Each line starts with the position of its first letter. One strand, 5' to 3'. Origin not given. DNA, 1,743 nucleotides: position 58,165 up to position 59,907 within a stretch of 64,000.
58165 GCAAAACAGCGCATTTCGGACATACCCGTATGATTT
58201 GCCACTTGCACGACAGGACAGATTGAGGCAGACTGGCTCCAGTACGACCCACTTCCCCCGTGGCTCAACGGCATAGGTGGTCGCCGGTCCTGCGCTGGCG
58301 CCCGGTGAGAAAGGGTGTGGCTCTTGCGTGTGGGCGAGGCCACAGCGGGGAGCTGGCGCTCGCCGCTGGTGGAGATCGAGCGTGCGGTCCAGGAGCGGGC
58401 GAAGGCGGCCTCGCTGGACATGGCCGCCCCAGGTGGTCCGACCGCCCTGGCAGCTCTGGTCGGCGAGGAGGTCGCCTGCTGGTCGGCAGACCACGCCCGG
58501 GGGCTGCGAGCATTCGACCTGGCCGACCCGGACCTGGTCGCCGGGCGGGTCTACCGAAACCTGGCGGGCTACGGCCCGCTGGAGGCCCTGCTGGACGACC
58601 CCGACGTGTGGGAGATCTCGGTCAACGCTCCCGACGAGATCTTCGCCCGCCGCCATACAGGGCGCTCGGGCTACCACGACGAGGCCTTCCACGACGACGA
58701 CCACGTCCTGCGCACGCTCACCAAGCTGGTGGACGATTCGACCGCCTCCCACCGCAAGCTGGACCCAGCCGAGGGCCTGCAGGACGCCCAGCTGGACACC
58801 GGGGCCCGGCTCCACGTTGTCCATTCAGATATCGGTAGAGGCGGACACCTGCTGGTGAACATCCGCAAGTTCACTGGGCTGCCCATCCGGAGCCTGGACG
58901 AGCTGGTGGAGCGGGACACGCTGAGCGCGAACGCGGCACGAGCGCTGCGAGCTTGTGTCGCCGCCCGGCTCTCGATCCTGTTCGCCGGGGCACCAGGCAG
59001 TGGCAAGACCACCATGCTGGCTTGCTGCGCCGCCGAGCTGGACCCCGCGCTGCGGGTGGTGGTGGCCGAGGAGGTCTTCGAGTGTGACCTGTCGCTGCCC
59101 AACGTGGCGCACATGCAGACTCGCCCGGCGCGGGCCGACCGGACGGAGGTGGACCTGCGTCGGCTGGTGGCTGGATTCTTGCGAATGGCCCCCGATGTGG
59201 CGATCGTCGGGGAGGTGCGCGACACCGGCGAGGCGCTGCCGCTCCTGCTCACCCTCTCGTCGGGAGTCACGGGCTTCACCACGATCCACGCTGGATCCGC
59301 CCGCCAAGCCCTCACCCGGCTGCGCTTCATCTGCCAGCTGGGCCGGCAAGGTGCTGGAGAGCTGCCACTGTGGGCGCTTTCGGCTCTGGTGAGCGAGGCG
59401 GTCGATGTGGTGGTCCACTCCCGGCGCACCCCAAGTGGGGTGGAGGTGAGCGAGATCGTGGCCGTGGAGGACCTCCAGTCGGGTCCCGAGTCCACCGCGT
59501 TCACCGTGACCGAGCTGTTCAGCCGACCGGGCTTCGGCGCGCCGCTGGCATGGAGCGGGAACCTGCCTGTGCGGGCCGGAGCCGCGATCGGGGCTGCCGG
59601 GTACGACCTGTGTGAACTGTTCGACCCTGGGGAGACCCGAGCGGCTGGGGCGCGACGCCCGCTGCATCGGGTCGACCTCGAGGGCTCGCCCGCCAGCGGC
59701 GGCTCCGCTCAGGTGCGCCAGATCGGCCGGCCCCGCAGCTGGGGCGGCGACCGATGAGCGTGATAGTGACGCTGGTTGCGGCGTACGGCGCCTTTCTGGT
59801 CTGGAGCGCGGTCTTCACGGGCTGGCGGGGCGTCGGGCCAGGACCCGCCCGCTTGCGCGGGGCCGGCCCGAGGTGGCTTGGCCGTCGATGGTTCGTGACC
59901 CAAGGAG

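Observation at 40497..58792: Diverged ~600-bp direct repeat (Tad ATPase promoter plus first ~160 codons) brackets a ~17-kb accessory segment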

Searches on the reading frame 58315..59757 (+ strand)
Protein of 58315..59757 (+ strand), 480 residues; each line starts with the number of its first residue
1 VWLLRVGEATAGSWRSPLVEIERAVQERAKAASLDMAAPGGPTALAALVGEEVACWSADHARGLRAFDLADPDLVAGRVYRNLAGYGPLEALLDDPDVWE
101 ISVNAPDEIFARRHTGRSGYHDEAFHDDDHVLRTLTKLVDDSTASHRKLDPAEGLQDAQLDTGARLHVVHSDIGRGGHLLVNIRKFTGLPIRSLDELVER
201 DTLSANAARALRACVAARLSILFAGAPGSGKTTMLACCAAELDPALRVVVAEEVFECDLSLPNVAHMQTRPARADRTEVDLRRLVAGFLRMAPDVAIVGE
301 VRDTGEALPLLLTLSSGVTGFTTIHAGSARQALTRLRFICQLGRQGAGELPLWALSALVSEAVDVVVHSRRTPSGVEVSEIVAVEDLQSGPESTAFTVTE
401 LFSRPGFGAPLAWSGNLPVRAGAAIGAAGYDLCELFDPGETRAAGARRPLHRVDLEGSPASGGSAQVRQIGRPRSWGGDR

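Call 6: find_encoding_contigs(protein=window:58315-59757:+, flank=10000, max_places=10)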
Protein window:58315-59757:+ (480 aa): no gene with exactly this product is on record in the collection.

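Call 19: find_related_loci(query=window:58330-59754:+, collection=genome_contigs, flank=10000)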
Query window:58330-59754:+ (475 aa) in genome_contigs; peptide patterns used: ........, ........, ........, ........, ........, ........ (x = any residue, [..] = any of these).
114 stretches matched a pattern; 60 encode a relative of the query (tblastn E <= 1e-3); 59 distinct loci.
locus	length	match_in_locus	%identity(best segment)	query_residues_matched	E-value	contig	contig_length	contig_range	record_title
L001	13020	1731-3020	71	11-442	0e+0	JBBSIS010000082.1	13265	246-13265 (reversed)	MAG: Acidimicrobiales bacterium isolate LS3_sbin.47 LS3_sbin.47_K_708821_L_13265_cov_25.1899, whole genome shotgun seque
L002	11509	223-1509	71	2-432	0e+0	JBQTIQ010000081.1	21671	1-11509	MAG: Acidimicrobiia bacterium isolate SAW267 c_000000248585, whole genome shotgun sequence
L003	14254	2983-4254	72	6-431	0e+0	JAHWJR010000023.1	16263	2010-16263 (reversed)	MAG: Actinomycetota bacterium isolate 0711_bin2 NODE_356_length_16263_cov_565.306515, whole genome shotgun sequence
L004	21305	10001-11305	67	12-448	0e+0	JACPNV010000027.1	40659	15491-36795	MAG: Actinomycetota bacterium isolate NC_groundwater_584_Pr5_B-0.1um_68_12 alan_book_18_scaffold_45178, whole genome sho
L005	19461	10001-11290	70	11-439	0e+0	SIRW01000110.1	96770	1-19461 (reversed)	MAG: Actinobacteria bacterium isolate ZMQR.bins.8 contig110, whole genome shotgun sequence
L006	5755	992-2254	69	12-434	0e+0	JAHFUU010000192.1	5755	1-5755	MAG: Microthrixaceae bacterium isolate nzgw87 NODE_27100_length_5756_cov_1.799290, whole genome shotgun sequence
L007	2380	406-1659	68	12-431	0e+0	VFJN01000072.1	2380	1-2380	MAG: Actinomycetota bacterium isolate Bin_57_4 c_000001417825, whole genome shotgun sequence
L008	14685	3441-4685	69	11-427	0e+0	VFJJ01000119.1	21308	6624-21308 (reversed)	MAG: Actinomycetota bacterium isolate Bin_62_11 c_000003468334, whole genome shotgun sequence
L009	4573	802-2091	67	2-433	0e+0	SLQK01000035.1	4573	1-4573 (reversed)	MAG: Nitriliruptoraceae bacterium isolate CSSed165cm_528 CSSed16-5cm-100527, whole genome shotgun sequence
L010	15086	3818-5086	67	9-433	0e+0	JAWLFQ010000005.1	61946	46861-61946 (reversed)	MAG: Nitriliruptoraceae bacterium isolate 21BLK6-1.bin.17 NODE_212_length_61946_cov_43.372888, whole genome shotgun sequ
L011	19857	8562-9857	67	10-444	0e+0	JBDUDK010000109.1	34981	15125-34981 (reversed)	MAG: Acidimicrobiales bacterium isolate cluster4_bin.69 NODE_1469_length_34981_cov_16.595917, whole genome shotgun seque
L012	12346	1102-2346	68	11-427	0e+0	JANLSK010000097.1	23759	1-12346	MAG: Actinomycetes bacterium isolate OTE_25_metabat_366 OTE_25_k141_50138, whole genome shotgun sequence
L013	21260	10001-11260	67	11-432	0e+0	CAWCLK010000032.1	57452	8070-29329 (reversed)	MAG: uncultured bacterium isolate MFD01721.bin.2.199 genome assembly, contig: contig_38502, whole genome shotgun sequenc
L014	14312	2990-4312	64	2-444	1e-180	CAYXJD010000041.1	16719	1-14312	MAG TPA_asm: uncultured Actinomycetota bacterium isolate binchicken_co13_51 genome assembly, contig: NODE_5035_length_16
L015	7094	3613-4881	66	8-432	0e+0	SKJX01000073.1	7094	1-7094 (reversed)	MAG: Nitriliruptoraceae bacterium isolate CSSed162cmA_120 CSSed16-2cmA-47690, whole genome shotgun sequence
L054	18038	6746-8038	84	1-432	0e+0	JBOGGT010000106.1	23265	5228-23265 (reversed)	MAG: Acidimicrobiales bacterium isolate TC-S_metawrap_bin.292 k127_4427639, whole genome shotgun sequence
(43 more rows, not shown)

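Call 22: find_homologous_proteins(query=window:58330-59754:+, max_evalue=1e-50)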
Query window:58330-59754:+ (475 aa): 3168 proteins with E <= 1e-50 among 8000 candidates; the best 120 are listed.
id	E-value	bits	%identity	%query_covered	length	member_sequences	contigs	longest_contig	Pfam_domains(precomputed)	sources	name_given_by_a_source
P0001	0.0e+0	1046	100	100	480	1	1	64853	PF00437.27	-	-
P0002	2.1e-243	826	79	100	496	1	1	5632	PF00437.27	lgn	-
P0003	6.1e-241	818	78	100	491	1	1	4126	PF00437.27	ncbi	-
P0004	1.2e-235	801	78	95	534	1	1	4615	PF00437.27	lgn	-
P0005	2.1e-235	800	84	91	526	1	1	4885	PF00437.27,PF13191.13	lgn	-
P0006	2.7e-214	730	78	91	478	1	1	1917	PF00437.27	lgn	-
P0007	4.2e-205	700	74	91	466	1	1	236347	PF00437.27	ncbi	-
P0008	4.8e-201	687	70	94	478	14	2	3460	PF00437.27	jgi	-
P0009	8.4e-201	686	73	91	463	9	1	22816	PF00437.27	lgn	-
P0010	2.6e-198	678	72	92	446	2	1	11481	PF00437.27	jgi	-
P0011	8.7e-198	676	73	90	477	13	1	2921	PF00437.27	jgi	-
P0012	5.2e-197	673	73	89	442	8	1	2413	PF00437.27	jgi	-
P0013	1.2e-196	672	72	90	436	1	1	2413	PF00437.27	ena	-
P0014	1.4e-196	672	72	92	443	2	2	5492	PF00437.27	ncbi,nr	ncbi:MAG: Flp pilus assembly complex ATPase component TadA [Actinomycetota bacterium]|nr:Flp pilus a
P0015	2.0e-196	671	72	92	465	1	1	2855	PF00437.27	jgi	-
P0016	3.3e-196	671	71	92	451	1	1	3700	PF00437.27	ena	-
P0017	3.4e-196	671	72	89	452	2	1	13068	PF00437.27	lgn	-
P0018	5.1e-196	670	70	93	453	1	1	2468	PF00437.27,PF13191.13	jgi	jgi:pilus assembly protein CpaF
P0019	1.1e-195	669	71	93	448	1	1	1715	PF00437.27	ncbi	-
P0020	1.2e-195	669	73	90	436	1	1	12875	PF00437.27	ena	-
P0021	2.1e-195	668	69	98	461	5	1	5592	PF00437.27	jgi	jgi:pilus assembly protein CpaF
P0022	2.3e-195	668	69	96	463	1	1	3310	PF00437.27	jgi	-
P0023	3.5e-195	667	73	89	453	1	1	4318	PF00437.27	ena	-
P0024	3.8e-195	667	72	91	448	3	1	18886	PF00437.27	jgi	jgi:pilus assembly protein CpaF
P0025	4.7e-195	667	72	91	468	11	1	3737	PF00437.27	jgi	jgi:pilus assembly protein CpaF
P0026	4.7e-195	667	71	91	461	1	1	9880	PF00437.27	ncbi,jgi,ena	ncbi:MAG TPA: ATPase, T2SS/T4P/T4SS family [Acidimicrobiales bacterium]|jgi:pilus assembly protein C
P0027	5.0e-195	667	71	92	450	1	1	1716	PF00437.27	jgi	jgi:pilus assembly protein CpaF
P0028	6.7e-195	666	72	89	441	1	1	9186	PF00437.27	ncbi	-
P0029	6.9e-195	666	72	91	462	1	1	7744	PF00437.27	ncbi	ncbi:MAG: CpaF family protein, partial [Acidimicrobiales bacterium]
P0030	7.9e-195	666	71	92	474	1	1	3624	PF00437.27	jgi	jgi:pilus assembly protein CpaF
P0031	8.8e-195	666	70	93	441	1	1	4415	PF00437.27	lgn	-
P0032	9.1e-195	666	71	92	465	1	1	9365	PF00437.27,PF13191.13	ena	-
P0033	9.5e-195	666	69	96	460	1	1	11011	PF00437.27,PF13191.13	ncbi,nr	ncbi:MAG: Flp pilus assembly complex ATPase component TadA [Actinomycetota bacterium]|nr:Flp pilus a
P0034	9.6e-195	666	71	91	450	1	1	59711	PF00437.27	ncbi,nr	ncbi:MAG TPA: ATPase, T2SS/T4P/T4SS family [Acidimicrobiales bacterium]|nr:ATPase, T2SS/T4P/T4SS fam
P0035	1.4e-194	665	73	89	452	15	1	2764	PF00437.27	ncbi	-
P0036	1.5e-194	665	70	93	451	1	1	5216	PF00437.27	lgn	-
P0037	1.9e-194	665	72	91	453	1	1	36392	PF00437.27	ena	-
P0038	2.5e-194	664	72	91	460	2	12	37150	PF00437.27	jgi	jgi:pilus assembly protein CpaF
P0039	2.6e-194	664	73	89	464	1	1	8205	PF00437.27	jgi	jgi:pilus assembly protein CpaF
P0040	3.0e-194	664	74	89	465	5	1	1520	PF00437.27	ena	-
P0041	3.1e-194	664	72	91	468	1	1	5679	PF00437.27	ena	-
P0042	3.1e-194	664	72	91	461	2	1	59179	PF00437.27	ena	-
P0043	3.6e-194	664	75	89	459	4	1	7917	PF00437.27,PF13191.13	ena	-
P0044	6.2e-194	663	72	89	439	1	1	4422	PF00437.27,PF13191.13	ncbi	ncbi:MAG: CpaF family protein [Acidimicrobiales bacterium]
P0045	6.4e-194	663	72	91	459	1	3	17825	PF00437.27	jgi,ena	-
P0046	6.5e-194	663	70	94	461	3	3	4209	PF00437.27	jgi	-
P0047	6.7e-194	663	71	91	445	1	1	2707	PF00437.27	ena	-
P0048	7.6e-194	663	69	96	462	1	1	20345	PF00437.27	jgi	-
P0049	8.0e-194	663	70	92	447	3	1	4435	PF00437.27,PF13191.13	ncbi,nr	ncbi:MAG: CpaF family protein [Acidimicrobiales bacterium]|nr:CpaF family protein [Acidimicrobiales 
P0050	8.4e-194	663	70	94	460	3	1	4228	PF00437.27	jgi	jgi:pilus assembly protein CpaF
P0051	9.8e-194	662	70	94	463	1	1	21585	PF00437.27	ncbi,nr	ncbi:MAG TPA: ATPase, T2SS/T4P/T4SS family [Acidimicrobiales bacterium]|nr:ATPase, T2SS/T4P/T4SS fam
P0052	1.2e-193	662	73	90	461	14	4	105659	PF00437.27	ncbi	-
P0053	1.6e-193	662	71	90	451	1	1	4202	PF00437.27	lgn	-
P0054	1.8e-193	662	72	91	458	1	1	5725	PF00437.27,PF13191.13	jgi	jgi:pilus assembly protein CpaF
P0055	2.3e-193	661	72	90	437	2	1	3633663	PF00437.27,PF13191.13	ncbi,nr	ncbi:MAG: CpaF family protein [Acidimicrobiales bacterium]|nr:CpaF family protein [Acidimicrobiales 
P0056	3.3e-193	661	72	91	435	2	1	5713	PF00437.27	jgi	jgi:pilus assembly protein CpaF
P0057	4.4e-193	660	72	90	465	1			PF00437.27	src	-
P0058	5.2e-193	660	72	89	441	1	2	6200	PF00437.27,PF13191.13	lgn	-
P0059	6.5e-193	660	73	91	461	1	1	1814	PF00437.27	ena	-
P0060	7.1e-193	660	72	89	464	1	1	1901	PF00437.27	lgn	-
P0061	7.3e-193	660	71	91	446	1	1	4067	PF00437.27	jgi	jgi:pilus assembly protein CpaF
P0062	7.8e-193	659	72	91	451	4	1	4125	PF00437.27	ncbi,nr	ncbi:MAG: Flp pilus assembly complex ATPase component TadA [Actinomycetota bacterium]|nr:Flp pilus a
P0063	7.9e-193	659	70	92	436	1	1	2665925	PF00437.27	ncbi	-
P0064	8.1e-193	659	72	91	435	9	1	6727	PF00437.27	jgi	jgi:pilus assembly protein CpaF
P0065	8.4e-193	659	71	91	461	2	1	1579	PF00437.27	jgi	jgi:pilus assembly protein CpaF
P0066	8.8e-193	659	70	91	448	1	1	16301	PF00437.27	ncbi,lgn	-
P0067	1.0e-192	659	70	91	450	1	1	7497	PF00437.27,PF13191.13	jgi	jgi:pilus assembly protein CpaF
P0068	1.2e-192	659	71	91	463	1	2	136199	PF00437.27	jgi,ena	-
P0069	1.2e-192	659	72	91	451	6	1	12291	PF00437.27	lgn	-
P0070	1.2e-192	659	70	91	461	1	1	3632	PF00437.27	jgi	jgi:pilus assembly protein CpaF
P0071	1.3e-192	659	71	90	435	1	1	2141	PF00437.27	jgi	jgi:pilus assembly protein CpaF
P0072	1.4e-192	659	72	89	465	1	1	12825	PF00437.27,PF13191.13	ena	-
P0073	1.4e-192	659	72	89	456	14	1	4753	PF00437.27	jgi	jgi:pilus assembly protein CpaF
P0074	1.6e-192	658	70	94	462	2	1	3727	PF00437.27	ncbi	-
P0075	1.8e-192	658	71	90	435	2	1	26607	PF00437.27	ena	-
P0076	2.1e-192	658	71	91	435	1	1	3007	PF00437.27,PF13191.13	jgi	jgi:pilus assembly protein CpaF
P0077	2.2e-192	658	72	90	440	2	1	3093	PF00437.27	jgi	jgi:pilus assembly protein CpaF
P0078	2.2e-192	658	71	91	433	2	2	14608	PF00437.27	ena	-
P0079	2.2e-192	658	70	91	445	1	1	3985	PF00437.27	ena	-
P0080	2.3e-192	658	72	89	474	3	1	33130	PF00437.27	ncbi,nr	ncbi:MAG TPA: ATPase, T2SS/T4P/T4SS family [Acidimicrobiales bacterium]|nr:ATPase, T2SS/T4P/T4SS fam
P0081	2.6e-192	658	73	90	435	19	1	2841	PF00437.27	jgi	jgi:pilus assembly protein CpaF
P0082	3.1e-192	657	70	91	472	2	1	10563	PF00437.27,PF13191.13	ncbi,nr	ncbi:MAG: Flp pilus assembly complex ATPase component TadA [Actinomycetota bacterium]|nr:Flp pilus a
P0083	3.9e-192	657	71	89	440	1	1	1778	PF00437.27,PF13191.13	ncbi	-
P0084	5.3e-192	657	71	91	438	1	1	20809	PF00437.27,PF13191.13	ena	-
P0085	5.7e-192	657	72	89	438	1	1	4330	PF00437.27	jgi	jgi:pilus assembly protein CpaF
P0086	5.8e-192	657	71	91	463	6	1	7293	PF00437.27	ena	-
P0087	5.8e-192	657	71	91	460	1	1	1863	PF00437.27,PF13191.13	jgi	jgi:pilus assembly protein CpaF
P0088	5.9e-192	657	71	89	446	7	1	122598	PF00437.27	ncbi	-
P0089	6.1e-192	657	73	89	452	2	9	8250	PF00437.27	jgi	jgi:pilus assembly protein CpaF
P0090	6.5e-192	656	71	89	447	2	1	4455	PF00437.27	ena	-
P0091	6.6e-192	656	70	90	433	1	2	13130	PF00437.27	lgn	-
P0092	7.6e-192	656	70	91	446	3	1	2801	PF00437.27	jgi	jgi:pilus assembly protein CpaF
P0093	7.8e-192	656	71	92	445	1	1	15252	PF00437.27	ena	-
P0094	8.8e-192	656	72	89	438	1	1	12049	PF00437.27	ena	-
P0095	9.0e-192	656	70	91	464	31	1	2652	PF00437.27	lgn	-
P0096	1.0e-191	656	71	89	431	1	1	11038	PF00437.27,PF13191.13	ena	-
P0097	1.0e-191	656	71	91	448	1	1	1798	PF00437.27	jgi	jgi:pilus assembly protein CpaF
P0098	1.0e-191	656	71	90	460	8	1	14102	PF00437.27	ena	-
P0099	1.1e-191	656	69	93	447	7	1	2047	PF00437.27,PF13191.13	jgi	jgi:pilus assembly protein CpaF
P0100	1.1e-191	656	72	89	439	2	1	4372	PF00437.27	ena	-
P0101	1.1e-191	656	71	91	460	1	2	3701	PF00437.27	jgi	jgi:pilus assembly protein CpaF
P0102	1.3e-191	655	74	88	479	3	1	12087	PF00437.27,PF13191.13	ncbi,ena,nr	ncbi:MAG TPA: ATPase, T2SS/T4P/T4SS family [Acidimicrobiales bacterium]|nr:ATPase, T2SS/T4P/T4SS fam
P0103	1.4e-191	655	71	90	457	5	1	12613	PF00437.27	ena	-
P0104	1.4e-191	655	75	85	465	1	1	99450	PF00437.27,PF13191.13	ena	-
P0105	1.5e-191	655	72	89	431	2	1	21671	PF00437.27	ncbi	ncbi:MAG: CpaF family protein [Acidimicrobiia bacterium]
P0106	1.7e-191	655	72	90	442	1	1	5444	PF00437.27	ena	-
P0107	1.8e-191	655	71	91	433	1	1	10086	PF00437.27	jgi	jgi:pilus assembly protein CpaF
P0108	1.8e-191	655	70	92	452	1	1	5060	PF00437.27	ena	-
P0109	1.9e-191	655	68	98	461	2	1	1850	PF00437.27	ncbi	-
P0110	2.0e-191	655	72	88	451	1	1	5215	PF00437.27,PF13191.13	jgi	jgi:pilus assembly protein CpaF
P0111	2.1e-191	655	72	88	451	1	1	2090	PF00437.27,PF13191.13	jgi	jgi:pilus assembly protein CpaF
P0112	2.1e-191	655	72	91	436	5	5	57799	PF00437.27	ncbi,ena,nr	ncbi:MAG: CpaF family protein [Actinobacteria bacterium]|nr:MAG: CpaF family protein [Actinomycetota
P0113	2.2e-191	655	67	97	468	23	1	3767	PF00437.27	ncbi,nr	ncbi:MAG TPA: ATPase, T2SS/T4P/T4SS family [Acidimicrobiales bacterium]|nr:ATPase, T2SS/T4P/T4SS fam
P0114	2.3e-191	655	71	90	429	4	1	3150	PF00437.27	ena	-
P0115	2.3e-191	655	71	89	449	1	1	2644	PF00437.27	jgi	-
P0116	2.4e-191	655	71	92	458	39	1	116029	PF00437.27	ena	-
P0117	3.3e-191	654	70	92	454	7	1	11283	PF00437.27,PF13191.13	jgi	-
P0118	3.3e-191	654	71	91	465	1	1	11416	PF00437.27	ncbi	ncbi:MAG: CpaF family protein [Acidimicrobiales bacterium]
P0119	3.5e-191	654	72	88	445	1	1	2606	PF00437.27,PF13191.13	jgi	jgi:pilus assembly protein CpaF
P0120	3.6e-191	654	72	89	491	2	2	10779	PF00437.27,PF13191.13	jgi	jgi:pilus assembly protein CpaF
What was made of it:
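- On Homology-facilitated illegitimate recombination: The nearest CpaF in 5.8 billion proteins is 84% identical (call 22).
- On Tad/Flp pilus locus: PF00437 on P0001 (call 22).
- No close relative of either the recipient or the donor exists in the databases: the best CpaF match is 84% (call 22). The sequence is a single 64.85-kb metagenomic contig with no close relatives (call 22).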

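Call 23: find_encoding_contigs(protein=P0005, flank=10000, max_places=3)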
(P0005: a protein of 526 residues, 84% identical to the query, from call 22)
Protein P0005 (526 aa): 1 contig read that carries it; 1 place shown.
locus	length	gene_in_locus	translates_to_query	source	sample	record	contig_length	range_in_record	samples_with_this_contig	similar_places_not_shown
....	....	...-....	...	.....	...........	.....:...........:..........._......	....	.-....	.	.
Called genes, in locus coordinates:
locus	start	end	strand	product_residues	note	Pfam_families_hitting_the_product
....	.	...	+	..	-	?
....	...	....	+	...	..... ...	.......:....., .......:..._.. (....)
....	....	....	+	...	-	-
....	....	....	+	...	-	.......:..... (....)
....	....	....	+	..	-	-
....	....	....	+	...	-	-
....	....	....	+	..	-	?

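Call 24: find_encoding_contigs(protein=P0002, flank=10000, max_places=3)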
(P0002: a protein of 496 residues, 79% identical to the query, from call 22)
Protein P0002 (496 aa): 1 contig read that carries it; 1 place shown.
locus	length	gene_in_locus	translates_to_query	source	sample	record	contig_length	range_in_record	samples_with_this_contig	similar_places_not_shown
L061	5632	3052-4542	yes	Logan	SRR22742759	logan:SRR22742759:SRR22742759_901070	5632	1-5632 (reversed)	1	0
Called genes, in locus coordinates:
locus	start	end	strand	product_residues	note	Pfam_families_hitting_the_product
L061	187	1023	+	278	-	PF00226:DnaJ, PF04191:PEMT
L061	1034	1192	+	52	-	-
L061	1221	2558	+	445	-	-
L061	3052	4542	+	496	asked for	PF00437:T2SSE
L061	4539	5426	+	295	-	-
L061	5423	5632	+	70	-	?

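Call 25: find_encoding_contigs(protein=P0007, flank=10000, max_places=3)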
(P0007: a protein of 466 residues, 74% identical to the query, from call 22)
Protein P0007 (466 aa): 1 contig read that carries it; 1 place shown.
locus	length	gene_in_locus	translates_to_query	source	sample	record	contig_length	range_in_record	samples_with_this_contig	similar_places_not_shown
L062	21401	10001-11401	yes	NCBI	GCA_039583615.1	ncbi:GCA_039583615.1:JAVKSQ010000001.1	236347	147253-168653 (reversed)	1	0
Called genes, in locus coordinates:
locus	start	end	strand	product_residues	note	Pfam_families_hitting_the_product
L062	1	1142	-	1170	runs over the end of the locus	PF17757:UvrB_inter, PF02559:CarD_TRCF_RID, PF00270:DEAD, PF04851:ResIII (weak), PF00271:Helicase_C, PF03461:TRCF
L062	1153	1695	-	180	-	PF01195:Pept_tRNA_hydro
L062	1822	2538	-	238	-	PF01386:Ribosomal_L25p, PF14693:Ribosomal_TL5_C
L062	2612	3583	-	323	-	PF13793:Pribosyltran_N, PF00156:Pribosyltran, PF14572:Pribosyl_synth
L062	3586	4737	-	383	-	PF00483:NTP_transferase, PF01128:IspD, PF12804:NTP_transf_3, PF00132:Hexapep (faint)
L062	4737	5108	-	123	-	PF11969:DcpS_C, PF01230:HIT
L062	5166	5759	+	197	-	-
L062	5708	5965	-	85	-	PF12728:HTH_17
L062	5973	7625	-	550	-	PF00069:Pkinase, PF07714:PK_Tyr_Ser-Thr, PF01636:APH (faint)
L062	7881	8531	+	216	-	PF08666:SAF, PF16976:RcpC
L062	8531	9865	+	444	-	-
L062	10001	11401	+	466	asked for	PF00437:T2SSE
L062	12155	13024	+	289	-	PF00486:Trans_reg_C (weak)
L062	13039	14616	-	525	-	PF02534:T4SS-DNA_transf (weak), PF10412:TrwB_AAD_bind, PF02534:T4SS-DNA_transf, PF12696:TraG-D_C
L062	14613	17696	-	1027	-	PF08751:TrwC, PF13245:AAA_19, PF13604:AAA_30, PF18335:SH3_13 (faint), PF13538:UvrD_C_2 (weak)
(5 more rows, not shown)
